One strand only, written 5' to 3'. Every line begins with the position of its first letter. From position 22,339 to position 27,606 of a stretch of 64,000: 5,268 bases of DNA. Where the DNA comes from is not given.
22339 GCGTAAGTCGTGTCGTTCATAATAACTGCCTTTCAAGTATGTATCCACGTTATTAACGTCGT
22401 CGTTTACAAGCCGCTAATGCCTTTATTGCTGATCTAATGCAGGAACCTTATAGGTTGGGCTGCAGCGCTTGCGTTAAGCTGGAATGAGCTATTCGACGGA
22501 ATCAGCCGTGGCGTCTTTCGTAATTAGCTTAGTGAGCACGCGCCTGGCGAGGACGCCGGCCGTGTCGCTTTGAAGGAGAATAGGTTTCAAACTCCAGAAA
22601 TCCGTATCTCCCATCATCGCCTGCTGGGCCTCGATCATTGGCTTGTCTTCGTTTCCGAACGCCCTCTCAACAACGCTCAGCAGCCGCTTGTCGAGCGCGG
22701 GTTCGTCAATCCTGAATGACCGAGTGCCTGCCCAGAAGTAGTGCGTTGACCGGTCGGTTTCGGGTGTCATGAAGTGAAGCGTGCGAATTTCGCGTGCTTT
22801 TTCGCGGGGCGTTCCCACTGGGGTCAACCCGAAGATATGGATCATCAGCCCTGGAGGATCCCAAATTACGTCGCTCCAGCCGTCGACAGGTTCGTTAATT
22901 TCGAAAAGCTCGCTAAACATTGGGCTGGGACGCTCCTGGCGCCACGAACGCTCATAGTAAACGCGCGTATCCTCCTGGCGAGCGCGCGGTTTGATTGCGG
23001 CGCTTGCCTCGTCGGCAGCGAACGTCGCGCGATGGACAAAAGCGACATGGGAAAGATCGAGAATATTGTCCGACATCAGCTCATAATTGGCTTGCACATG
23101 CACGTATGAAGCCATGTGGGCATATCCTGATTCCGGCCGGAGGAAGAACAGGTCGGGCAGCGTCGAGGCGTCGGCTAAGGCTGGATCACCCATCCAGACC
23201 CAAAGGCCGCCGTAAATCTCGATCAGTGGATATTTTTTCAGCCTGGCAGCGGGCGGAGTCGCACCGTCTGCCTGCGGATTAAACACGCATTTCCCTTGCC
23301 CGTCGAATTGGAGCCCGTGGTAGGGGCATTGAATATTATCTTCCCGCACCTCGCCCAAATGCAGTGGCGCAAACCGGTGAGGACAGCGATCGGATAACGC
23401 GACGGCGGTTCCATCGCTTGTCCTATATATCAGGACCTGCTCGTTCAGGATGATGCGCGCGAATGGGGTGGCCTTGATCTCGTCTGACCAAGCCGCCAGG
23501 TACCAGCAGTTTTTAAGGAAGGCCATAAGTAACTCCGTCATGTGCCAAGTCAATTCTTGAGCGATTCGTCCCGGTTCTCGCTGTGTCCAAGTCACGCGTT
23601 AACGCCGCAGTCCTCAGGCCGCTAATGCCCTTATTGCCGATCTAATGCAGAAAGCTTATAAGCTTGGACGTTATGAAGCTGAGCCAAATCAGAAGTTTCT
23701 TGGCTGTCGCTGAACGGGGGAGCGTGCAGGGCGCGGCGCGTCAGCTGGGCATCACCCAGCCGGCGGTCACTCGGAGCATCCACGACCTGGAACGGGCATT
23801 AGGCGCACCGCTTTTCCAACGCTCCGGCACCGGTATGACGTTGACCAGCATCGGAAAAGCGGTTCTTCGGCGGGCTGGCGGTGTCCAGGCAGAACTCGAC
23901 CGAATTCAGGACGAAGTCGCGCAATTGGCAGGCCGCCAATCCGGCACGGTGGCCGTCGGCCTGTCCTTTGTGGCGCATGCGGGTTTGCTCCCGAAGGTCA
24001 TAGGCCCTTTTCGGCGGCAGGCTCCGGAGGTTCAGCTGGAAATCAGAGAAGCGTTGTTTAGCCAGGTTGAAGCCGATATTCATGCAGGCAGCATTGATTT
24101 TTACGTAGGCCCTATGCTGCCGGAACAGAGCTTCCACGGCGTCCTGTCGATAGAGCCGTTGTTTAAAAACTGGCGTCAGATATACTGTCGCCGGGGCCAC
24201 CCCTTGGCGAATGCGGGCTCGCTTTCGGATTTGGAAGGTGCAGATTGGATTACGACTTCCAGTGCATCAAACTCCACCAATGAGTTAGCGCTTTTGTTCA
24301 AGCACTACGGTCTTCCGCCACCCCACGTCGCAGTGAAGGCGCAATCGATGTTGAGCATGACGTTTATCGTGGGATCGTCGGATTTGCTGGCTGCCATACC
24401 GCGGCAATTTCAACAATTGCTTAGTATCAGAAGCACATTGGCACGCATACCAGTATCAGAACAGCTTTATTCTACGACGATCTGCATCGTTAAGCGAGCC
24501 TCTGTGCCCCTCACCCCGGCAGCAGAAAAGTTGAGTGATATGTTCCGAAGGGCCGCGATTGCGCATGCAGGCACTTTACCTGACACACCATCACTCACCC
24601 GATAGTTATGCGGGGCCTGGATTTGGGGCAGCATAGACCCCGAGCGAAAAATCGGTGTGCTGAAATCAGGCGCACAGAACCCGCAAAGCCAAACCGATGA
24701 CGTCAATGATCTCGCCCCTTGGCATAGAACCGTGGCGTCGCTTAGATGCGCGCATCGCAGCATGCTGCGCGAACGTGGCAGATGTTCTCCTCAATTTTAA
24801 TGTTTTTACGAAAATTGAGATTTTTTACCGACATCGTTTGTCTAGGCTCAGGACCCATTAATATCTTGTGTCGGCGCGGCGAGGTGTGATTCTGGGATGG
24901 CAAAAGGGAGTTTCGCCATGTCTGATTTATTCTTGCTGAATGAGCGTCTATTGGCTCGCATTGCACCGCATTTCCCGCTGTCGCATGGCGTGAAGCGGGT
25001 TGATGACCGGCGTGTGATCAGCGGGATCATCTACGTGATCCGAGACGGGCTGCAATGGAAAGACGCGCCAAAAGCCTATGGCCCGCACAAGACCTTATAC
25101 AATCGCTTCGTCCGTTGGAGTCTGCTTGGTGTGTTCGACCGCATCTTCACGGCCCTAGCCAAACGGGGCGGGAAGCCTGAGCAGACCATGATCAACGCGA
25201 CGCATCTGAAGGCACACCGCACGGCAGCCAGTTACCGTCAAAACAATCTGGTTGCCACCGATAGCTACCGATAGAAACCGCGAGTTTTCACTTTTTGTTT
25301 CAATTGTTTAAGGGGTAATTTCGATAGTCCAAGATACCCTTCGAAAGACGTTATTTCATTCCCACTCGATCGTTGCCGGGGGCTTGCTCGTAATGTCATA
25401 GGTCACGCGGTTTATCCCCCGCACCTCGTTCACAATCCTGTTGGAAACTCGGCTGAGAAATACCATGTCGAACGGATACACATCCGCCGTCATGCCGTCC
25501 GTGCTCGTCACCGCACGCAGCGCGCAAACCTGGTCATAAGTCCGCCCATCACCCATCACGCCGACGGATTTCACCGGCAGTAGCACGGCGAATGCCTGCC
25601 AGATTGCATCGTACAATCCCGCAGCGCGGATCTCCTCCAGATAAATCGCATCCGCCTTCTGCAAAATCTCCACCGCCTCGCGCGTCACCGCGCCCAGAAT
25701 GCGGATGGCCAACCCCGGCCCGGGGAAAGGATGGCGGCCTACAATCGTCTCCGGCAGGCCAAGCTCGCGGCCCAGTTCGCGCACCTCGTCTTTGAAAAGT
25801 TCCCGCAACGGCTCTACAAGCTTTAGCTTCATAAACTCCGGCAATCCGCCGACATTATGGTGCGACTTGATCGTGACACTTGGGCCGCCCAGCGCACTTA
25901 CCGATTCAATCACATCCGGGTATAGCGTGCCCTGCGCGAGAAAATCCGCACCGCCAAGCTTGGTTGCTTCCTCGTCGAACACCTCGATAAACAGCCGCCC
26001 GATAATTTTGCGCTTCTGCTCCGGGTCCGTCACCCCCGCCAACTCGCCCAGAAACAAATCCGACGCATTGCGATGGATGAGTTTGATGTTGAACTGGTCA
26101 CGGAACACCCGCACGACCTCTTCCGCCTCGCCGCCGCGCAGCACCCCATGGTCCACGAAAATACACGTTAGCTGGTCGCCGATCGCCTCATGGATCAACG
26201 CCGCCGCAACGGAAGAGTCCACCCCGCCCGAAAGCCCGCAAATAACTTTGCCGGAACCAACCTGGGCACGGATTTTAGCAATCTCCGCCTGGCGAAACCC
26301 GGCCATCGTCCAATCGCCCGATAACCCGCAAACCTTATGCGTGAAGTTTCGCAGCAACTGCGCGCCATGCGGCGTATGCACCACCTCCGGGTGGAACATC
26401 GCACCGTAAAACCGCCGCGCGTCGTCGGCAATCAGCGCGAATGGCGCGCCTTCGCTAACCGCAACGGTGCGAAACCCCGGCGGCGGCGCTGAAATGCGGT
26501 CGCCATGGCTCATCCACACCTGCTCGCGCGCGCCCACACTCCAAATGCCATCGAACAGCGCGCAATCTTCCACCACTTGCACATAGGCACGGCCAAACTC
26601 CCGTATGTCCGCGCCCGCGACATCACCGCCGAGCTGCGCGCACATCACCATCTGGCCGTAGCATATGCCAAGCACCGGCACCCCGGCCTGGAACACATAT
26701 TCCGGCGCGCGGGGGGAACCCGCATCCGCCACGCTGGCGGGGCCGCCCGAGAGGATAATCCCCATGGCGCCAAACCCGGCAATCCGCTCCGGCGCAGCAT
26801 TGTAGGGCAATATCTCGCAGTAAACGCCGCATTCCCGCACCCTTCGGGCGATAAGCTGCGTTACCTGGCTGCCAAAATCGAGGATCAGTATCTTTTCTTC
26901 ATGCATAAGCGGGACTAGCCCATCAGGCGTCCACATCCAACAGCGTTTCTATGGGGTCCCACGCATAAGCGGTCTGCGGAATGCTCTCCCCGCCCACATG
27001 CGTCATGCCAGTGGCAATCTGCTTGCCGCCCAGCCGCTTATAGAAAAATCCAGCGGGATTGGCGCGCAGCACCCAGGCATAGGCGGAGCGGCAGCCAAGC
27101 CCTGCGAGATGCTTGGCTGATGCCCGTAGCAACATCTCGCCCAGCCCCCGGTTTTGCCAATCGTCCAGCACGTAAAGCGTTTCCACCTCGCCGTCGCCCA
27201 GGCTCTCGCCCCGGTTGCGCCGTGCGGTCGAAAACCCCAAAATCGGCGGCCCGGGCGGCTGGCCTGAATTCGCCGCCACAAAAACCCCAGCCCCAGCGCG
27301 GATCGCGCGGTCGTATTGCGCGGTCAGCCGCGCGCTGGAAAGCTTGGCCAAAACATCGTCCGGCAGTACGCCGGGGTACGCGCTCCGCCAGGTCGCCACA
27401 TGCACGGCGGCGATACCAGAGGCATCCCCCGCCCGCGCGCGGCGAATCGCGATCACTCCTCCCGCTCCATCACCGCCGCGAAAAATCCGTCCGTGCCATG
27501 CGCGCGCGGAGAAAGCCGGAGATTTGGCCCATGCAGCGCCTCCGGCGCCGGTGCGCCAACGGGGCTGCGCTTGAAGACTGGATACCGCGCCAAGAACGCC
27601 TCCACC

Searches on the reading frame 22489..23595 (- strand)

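Call 10: search_protein_families(library=pfam, proteins=[window:22489-23595:-])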
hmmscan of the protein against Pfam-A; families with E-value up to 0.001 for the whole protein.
window:22489-23595:- (368 aa): 3 families
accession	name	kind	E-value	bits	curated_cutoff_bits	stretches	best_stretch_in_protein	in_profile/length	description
PF19112.6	VanA_C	-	5.9e-51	173.8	23.5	1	167-359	1-192/193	Vanillate O-demethylase oxygenase C-terminal domain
PF00355.32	Rieske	-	5.3e-21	74.8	20.3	1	31-119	2-84/88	Rieske [2Fe-2S] domain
PF00848.25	Ring_hydroxyl_A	-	0.00062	20.2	24.9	0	162-332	9-181/208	Ring hydroxylating alpha subunit (catalytic domain)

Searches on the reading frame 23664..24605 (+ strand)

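Call 10: search_protein_families(library=pfam, proteins=[window:23664-24605:+])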
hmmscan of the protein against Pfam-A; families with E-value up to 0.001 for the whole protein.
window:23664-24605:+ (313 aa): 2 families
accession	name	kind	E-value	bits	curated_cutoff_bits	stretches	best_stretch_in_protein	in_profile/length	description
PF03466.25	LysR_substrate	-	1.1e-26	94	28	1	90-297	2-207/209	LysR substrate binding domain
PF00126.33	HTH_1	-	2.8e-22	78.9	26.6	1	6-64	1-59/60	Bacterial regulatory helix-turn-helix protein, lysR family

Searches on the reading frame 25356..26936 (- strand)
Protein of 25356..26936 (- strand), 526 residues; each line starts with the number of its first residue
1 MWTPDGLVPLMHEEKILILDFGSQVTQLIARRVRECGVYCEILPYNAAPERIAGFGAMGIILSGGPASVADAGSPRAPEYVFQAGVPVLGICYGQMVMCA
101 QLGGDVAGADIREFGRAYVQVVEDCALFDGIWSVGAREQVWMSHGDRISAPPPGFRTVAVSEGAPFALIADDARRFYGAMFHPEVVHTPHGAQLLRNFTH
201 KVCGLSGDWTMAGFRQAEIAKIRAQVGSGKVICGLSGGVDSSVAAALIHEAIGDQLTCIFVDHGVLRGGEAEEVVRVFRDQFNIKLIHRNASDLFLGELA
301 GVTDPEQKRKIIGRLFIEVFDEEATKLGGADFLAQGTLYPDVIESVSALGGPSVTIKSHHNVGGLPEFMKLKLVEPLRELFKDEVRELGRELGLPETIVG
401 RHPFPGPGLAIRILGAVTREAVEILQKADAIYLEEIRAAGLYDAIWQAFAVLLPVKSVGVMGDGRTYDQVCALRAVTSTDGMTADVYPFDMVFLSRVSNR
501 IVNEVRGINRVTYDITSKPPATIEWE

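Call 10: search_protein_families(library=pfam, proteins=[window:25356-26936:-])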
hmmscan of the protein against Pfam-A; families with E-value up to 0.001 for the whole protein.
window:25356-26936:- (526 aa): 4 families
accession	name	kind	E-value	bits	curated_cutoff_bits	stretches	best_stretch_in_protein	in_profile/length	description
PF00958.27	GMP_synt_C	-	1.7e-44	150.2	27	1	434-525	1-92/92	GMP synthase C terminal domain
PF00117.34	GATase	-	6.3e-36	124.3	22.8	1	17-201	1-189/190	Glutamine amidotransferase class-I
PF02540.23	NAD_synthase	-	7.3e-11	42.1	21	1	224-255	14-45/242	NAD synthase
PF03054.22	tRNA_Me_trans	-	6.9e-06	26.3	20.6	1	230-261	2-32/202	tRNA methyl transferase HUP domain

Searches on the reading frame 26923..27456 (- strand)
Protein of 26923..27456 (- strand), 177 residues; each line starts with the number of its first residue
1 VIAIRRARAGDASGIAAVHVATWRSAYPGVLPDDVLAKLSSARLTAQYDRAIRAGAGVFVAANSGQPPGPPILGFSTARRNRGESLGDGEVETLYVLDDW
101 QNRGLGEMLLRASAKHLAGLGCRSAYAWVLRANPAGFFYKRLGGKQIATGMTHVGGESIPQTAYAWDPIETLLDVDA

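Call 10: search_protein_families(library=pfam, proteins=[window:26923-27456:-])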
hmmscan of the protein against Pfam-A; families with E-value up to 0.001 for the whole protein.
window:26923-27456:- (177 aa): 4 families
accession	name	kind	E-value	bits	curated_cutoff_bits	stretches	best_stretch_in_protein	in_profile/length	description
PF00583.31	Acetyltransf_1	-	8.1e-11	42.7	20.7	1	42-143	19-115/116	Acetyltransferase (GNAT) family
PF13508.13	Acetyltransf_7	-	9.6e-09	35.9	27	1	57-143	4-81/84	Acetyltransferase (GNAT) domain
PF08445.16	FR47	-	2.5e-08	34.2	22.1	1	88-147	21-80/86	FR47-like protein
PF13673.13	Acetyltransf_10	-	0.0004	20.8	23.6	1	72-146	42-109/128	Acetyltransferase (GNAT) domain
